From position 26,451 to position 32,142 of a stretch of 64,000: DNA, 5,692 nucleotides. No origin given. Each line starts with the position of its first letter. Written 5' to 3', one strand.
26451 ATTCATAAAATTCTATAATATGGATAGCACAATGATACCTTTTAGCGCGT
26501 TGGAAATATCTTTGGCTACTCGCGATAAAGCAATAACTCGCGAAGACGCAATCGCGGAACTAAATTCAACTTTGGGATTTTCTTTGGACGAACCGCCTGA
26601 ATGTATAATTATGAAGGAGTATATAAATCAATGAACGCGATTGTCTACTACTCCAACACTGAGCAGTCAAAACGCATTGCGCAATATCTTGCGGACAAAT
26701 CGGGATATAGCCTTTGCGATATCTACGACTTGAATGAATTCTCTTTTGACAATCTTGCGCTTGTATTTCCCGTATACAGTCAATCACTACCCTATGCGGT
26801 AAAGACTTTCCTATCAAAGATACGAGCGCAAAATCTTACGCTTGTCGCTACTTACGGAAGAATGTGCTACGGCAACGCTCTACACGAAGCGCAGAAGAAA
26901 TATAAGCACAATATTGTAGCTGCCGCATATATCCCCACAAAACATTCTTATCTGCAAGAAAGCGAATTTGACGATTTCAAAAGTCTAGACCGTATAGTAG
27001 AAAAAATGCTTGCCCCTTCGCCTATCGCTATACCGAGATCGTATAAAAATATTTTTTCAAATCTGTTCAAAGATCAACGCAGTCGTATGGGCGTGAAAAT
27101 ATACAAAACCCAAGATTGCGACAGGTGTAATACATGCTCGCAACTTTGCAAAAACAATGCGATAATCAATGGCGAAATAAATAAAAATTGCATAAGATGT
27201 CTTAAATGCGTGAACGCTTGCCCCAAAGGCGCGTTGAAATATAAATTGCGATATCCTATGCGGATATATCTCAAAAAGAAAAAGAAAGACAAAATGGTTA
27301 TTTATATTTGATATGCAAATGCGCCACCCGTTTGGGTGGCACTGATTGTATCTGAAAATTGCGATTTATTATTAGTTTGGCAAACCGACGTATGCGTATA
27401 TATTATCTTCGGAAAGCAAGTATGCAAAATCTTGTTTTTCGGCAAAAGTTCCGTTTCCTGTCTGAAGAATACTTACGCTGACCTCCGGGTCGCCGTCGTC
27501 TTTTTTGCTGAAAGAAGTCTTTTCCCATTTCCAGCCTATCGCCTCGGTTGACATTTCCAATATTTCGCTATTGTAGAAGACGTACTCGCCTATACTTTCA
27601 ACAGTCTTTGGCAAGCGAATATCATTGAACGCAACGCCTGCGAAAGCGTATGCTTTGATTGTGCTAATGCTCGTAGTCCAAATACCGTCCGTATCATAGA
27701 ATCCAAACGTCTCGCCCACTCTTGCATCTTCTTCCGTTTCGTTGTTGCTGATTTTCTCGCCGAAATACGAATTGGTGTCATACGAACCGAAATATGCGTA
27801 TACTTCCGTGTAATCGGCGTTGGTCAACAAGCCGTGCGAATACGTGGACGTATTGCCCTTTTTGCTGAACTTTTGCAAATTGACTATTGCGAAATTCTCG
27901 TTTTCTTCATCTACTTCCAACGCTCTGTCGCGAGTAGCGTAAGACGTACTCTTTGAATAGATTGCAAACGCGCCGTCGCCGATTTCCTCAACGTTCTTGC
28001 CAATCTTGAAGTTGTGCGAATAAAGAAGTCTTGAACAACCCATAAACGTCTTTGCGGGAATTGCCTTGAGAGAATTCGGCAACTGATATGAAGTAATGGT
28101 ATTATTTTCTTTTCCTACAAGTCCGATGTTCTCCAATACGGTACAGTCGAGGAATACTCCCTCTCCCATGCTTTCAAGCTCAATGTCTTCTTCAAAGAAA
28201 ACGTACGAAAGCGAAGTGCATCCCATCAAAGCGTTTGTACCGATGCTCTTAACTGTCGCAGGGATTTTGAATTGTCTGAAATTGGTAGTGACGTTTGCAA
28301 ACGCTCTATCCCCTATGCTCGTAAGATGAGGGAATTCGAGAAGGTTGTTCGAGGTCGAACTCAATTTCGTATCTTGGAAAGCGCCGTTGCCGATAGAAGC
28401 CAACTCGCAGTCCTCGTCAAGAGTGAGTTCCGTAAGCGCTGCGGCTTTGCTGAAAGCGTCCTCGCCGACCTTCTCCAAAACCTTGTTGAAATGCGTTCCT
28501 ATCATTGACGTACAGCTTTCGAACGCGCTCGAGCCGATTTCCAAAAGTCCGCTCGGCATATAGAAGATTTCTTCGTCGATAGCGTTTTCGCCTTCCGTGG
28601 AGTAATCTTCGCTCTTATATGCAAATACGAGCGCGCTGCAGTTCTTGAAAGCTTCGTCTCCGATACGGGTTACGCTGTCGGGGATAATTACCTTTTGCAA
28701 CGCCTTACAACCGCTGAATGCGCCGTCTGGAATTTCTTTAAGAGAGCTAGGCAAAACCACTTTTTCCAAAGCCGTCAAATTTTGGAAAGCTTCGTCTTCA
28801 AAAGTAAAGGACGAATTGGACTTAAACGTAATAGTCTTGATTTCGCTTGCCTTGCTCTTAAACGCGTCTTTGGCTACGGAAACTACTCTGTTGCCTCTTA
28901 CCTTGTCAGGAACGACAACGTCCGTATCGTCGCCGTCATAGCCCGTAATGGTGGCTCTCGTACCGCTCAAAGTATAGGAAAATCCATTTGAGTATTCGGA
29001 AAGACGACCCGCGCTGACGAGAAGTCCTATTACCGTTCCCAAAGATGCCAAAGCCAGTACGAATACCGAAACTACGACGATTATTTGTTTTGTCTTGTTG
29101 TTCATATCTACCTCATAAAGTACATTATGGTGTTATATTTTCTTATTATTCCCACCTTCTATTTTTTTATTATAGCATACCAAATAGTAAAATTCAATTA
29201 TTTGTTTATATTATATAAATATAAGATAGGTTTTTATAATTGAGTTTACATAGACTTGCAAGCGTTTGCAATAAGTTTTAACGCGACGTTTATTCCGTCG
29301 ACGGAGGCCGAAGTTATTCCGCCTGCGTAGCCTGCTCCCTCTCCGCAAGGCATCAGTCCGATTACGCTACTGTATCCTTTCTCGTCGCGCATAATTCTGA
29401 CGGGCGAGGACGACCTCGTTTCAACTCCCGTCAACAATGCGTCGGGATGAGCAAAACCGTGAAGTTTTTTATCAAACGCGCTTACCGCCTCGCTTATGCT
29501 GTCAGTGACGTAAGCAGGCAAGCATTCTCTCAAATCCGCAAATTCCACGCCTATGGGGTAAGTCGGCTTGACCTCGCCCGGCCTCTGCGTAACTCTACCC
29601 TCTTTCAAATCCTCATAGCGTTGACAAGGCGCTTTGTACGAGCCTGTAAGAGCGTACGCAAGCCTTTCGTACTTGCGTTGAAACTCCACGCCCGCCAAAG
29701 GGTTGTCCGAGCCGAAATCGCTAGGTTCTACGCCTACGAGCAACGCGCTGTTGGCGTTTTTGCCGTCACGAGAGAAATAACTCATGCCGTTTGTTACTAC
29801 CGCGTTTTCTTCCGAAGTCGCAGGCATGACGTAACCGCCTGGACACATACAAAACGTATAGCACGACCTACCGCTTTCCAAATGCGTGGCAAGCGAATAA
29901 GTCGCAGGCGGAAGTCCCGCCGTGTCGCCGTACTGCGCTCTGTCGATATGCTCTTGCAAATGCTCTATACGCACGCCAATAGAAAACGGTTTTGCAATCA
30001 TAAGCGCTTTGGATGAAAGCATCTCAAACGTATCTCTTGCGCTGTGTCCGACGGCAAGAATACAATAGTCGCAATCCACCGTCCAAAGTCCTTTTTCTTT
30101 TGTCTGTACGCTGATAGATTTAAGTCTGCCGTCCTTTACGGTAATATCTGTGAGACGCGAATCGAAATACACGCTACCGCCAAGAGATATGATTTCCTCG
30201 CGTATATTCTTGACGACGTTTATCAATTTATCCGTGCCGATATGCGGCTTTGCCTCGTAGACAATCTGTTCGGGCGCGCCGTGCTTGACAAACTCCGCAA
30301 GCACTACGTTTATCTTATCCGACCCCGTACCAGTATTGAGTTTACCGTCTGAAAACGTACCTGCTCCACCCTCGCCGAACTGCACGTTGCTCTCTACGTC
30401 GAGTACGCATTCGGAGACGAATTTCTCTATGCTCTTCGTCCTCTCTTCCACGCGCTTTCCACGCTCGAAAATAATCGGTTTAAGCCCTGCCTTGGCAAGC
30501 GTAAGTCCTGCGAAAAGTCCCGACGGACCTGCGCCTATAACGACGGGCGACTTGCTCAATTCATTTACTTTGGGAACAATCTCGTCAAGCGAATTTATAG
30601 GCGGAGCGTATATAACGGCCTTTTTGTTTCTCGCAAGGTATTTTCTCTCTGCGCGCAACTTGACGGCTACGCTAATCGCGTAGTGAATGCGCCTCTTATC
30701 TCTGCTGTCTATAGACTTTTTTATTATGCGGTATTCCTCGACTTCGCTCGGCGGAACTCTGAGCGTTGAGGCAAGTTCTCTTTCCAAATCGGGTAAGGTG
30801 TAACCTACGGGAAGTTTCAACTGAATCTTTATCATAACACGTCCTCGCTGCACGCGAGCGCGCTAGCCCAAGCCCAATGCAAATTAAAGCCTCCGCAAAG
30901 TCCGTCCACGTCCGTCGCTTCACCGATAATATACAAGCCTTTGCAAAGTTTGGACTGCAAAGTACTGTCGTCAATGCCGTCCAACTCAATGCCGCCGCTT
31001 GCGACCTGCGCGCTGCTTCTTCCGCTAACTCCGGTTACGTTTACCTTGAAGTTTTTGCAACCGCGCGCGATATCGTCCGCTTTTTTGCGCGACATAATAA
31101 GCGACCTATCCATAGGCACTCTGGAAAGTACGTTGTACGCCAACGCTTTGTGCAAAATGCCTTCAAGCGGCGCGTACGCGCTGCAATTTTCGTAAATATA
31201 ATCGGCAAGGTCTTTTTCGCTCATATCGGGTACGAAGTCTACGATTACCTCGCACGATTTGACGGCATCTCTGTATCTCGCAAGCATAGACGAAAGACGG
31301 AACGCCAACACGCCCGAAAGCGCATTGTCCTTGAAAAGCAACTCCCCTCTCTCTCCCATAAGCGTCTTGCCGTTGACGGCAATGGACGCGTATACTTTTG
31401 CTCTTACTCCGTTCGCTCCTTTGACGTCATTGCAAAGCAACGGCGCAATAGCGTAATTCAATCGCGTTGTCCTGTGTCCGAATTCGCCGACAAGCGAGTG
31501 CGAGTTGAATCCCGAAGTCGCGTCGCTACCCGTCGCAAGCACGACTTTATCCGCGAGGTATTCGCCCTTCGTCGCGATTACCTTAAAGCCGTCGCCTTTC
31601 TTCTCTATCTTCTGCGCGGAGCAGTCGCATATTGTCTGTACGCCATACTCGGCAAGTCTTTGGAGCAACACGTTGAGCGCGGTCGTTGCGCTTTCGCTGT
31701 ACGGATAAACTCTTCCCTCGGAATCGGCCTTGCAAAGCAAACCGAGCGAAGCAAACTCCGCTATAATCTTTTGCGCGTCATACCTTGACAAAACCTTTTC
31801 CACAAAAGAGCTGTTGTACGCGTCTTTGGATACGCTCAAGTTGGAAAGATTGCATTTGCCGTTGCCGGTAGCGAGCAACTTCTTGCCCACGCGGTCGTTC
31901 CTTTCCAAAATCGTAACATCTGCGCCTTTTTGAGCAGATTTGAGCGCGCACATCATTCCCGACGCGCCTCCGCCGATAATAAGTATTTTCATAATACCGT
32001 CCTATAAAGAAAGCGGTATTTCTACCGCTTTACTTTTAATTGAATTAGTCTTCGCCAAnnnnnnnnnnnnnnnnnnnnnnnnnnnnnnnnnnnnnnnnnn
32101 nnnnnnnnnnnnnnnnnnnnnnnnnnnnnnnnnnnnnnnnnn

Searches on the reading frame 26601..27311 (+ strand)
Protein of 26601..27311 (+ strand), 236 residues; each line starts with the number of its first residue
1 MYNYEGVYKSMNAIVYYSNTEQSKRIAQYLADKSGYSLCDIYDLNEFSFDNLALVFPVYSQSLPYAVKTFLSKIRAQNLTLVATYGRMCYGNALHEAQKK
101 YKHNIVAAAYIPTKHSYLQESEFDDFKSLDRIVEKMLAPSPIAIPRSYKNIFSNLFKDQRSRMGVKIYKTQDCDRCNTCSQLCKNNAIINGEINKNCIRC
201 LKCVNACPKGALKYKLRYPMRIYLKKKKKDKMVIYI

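Call 8: search_protein_families(library=pfam, proteins=[window:26601-27311:+], max_evalue=0.001)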
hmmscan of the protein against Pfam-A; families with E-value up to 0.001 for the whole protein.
window:26601-27311:+ (236 aa): 10 families
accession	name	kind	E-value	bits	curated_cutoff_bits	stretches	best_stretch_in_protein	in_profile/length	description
PF00037.32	Fer4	-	5.4e-08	32.8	21.1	1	196-213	7-24/24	4Fe-4S binding domain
PF12838.12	Fer4_7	-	6.8e-07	30.1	27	1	196-216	1-21/52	4Fe-4S dicluster domain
PF13746.11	Fer4_18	-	5.3e-06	27.1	27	1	166-209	54-97/114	4Fe-4S dicluster domain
PF13187.11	Fer4_9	-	1.6e-05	25.2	27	0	173-211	2-51/52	4Fe-4S dicluster domain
PF13183.11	Fer4_8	-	4.7e-05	24.3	27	0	195-211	3-19/68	4Fe-4S dicluster domain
PF13484.11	Fer4_16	-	8e-05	23.8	30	1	196-220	1-24/66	4Fe-4S double cluster binding domain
PF13237.11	Fer4_10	-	0.0002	21.7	25.5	0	194-213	6-22/53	4Fe-4S dicluster domain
PF12724.12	Flavodoxin_5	-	0.00021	22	27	1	14-77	2-72/145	Flavodoxin domain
PF12798.12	Fer4_3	-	0.00034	21.7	27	0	197-211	1-15/15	4Fe-4S binding domain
PF12837.12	Fer4_6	-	0.00059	20.1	25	0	196-212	8-24/24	4Fe-4S binding domain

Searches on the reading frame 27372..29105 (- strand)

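Call 8: search_protein_families(library=pfam, proteins=[window:27372-29105:-], max_evalue=0.001)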
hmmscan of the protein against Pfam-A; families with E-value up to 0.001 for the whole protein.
window:27372-29105:- (577 aa): 2 families
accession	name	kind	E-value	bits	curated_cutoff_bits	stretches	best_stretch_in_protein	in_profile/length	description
PF13306.12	LRR_5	-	6.8e-55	184.8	27.7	5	74-159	45-126/127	BspA type Leucine rich repeat region (6 copies)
PF13855.12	LRR_8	-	3.6e-12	46.3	27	0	69-118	8-56/61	Leucine rich repeat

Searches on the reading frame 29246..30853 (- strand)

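Call 8: search_protein_families(library=pfam, proteins=[window:29246-30853:-], max_evalue=0.001)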
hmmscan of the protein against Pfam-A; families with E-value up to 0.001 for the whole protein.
window:29246-30853:- (535 aa): 9 families
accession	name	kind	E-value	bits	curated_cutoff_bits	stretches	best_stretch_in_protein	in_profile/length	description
PF21688.3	FAD-depend_C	-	1.1e-75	254.6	27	1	289-481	1-197/197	FAD-dependent protein, C-terminal domain-like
PF01266.30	DAO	-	9.8e-08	32.3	27.9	0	104-136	3-35/353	FAD dependent oxidoreductase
PF07992.20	Pyr_redox_2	-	5.4e-07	29.8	26.1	1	104-274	4-113/291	Pyridine nucleotide-disulphide oxidoreductase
PF03486.20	HI0933_like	-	5.8e-07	29.6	50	1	104-289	4-190/244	HI0933-like protein Rossmann domain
PF13450.12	NAD_binding_8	-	2.6e-05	24.8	21.9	1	105-144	1-40/68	NAD(P)-binding Rossmann-like domain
PF13738.12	Pyr_redox_3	-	5.3e-05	23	30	1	104-136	1-34/305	Pyridine nucleotide-disulphide oxidoreductase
PF12831.13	FAD_oxidored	-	6.7e-05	22.8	27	0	104-133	3-32/416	FAD dependent oxidoreductase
PF00890.30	FAD_binding_2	-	0.00014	21.7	20.4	1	104-135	3-34/414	FAD binding domain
PF01494.25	FAD_binding_3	-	0.00028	20.7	22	0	104-137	5-38/349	FAD binding domain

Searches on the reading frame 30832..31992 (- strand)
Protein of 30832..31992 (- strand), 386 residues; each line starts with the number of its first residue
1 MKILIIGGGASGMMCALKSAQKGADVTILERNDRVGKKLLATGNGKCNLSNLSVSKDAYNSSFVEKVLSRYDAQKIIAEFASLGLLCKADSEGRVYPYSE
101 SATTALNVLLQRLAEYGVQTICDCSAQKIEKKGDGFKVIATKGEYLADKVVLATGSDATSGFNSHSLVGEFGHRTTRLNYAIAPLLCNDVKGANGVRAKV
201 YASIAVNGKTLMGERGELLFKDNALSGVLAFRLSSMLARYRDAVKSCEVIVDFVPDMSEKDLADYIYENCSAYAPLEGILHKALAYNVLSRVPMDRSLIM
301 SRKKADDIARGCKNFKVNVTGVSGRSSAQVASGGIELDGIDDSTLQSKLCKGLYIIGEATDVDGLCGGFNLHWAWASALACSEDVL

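Call 8: search_protein_families(library=pfam, proteins=[window:30832-31992:-], max_evalue=0.001)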
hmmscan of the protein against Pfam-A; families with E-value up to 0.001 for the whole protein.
window:30832-31992:- (386 aa): 13 families
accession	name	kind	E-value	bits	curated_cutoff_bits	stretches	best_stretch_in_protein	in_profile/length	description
PF03486.20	HI0933_like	-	2.6e-60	204.3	50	1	2-382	2-242/244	HI0933-like protein Rossmann domain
PF01266.30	DAO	-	6.4e-13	49.4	27.9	2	2-36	1-35/353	FAD dependent oxidoreductase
PF13738.12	Pyr_redox_3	-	1.3e-10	41.5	30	2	115-156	93-134/305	Pyridine nucleotide-disulphide oxidoreductase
PF07992.20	Pyr_redox_2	-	8.1e-10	39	26.1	0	107-159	187-240/291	Pyridine nucleotide-disulphide oxidoreductase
PF12831.13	FAD_oxidored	-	2.6e-09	37.3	27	1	3-143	2-128/416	FAD dependent oxidoreductase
PF22780.1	HI0933_like_1st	-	6e-09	36.4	27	1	199-330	25-165/165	HI0933-like protein barrel and H2TH domain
PF00070.33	Pyr_redox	-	1.1e-08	35.9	22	1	2-37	1-36/82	Pyridine nucleotide-disulphide oxidoreductase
PF00890.30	FAD_binding_2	-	5.4e-07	29.6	20.4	1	3-38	2-37/414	FAD binding domain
PF13450.12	NAD_binding_8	-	5.8e-07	30.1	21.9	1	5-36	1-32/68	NAD(P)-binding Rossmann-like domain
PF13454.12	NAD_binding_9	-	9.4e-06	26.1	21.8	0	5-55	2-56/155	FAD-NAD(P)-binding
PF01593.30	Amino_oxidase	-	2e-05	24.5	19.8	0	11-36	2-27/443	Flavin containing amine oxidoreductase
PF01134.28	GIDA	-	6.2e-05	22.7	22.1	0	2-36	1-29/391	Glucose inhibited division protein A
PF01262.27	AlaDh_PNT_C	-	0.00071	19.5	23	0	2-49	30-78/214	Alanine dehydrogenase/PNT, C-terminal domain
